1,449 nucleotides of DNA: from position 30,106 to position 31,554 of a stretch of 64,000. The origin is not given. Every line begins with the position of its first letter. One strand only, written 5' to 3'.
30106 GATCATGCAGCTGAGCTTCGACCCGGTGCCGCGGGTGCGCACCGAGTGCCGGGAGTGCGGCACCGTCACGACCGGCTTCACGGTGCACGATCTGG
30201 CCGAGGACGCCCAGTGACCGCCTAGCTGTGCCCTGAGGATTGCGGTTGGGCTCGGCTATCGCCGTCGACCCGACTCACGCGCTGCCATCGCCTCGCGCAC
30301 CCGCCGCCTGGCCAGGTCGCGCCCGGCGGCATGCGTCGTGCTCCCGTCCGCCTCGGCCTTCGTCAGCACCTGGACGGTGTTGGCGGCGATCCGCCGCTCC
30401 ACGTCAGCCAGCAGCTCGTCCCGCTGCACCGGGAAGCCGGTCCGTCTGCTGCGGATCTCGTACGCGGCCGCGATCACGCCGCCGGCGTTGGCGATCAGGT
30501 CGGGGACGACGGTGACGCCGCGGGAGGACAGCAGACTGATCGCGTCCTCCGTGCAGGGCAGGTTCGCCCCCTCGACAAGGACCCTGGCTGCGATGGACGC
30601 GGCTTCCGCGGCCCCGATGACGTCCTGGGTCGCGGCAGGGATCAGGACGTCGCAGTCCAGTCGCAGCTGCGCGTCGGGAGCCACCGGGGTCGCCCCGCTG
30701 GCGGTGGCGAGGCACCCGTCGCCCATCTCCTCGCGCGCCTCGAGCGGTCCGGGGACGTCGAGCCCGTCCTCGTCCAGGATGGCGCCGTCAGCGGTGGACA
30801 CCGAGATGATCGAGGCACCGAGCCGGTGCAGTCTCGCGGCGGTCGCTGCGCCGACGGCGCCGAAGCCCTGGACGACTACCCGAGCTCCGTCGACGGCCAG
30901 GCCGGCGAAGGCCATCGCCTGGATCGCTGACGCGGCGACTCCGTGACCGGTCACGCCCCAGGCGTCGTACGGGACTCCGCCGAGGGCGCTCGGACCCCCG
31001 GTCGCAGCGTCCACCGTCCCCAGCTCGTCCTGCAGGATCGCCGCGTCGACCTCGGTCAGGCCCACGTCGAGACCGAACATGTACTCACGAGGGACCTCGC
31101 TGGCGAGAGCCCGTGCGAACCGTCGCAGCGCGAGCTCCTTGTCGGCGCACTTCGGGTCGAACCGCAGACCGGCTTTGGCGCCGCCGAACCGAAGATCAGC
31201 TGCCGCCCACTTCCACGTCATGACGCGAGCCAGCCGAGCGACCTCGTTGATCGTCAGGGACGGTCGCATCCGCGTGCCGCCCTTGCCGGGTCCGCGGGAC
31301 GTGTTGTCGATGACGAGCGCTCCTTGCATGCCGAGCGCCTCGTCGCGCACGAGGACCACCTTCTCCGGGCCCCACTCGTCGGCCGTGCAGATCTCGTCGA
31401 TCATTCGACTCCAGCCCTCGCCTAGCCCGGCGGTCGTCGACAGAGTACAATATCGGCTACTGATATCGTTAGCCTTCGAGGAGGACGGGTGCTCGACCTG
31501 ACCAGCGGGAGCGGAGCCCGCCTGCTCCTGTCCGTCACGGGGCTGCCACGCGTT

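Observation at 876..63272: One 17-bp inverted repeat (RTATCG-N5-CGATAY) precedes almost every transcription unit: a candidate 60-kb single-regulator regulon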

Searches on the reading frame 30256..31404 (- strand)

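Call 17: search_protein_families(library=pfam, proteins=[window:30256-31404:-], max_evalue=0.001)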
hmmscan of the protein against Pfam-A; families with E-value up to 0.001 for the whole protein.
window:30256-31404:- (382 aa): 3 families
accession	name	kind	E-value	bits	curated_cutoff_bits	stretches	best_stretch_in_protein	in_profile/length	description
PF00208.27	ELFV_dehydrog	-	2.6e-49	168.5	23.4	1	142-376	1-240/241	Glutamate/Leucine/Phenylalanine/Valine dehydrogenase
PF02812.23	ELFV_dehydrog_N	-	4.7e-20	72.1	25.3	1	25-127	16-126/129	Glu/Leu/Phe/Val dehydrogenase, dimerisation domain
PF05088.18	Bac_GDH_CD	-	0.001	18.2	22.8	0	267-317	398-448/497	Bacterial NAD-glutamate dehydrogenase, catalytic domain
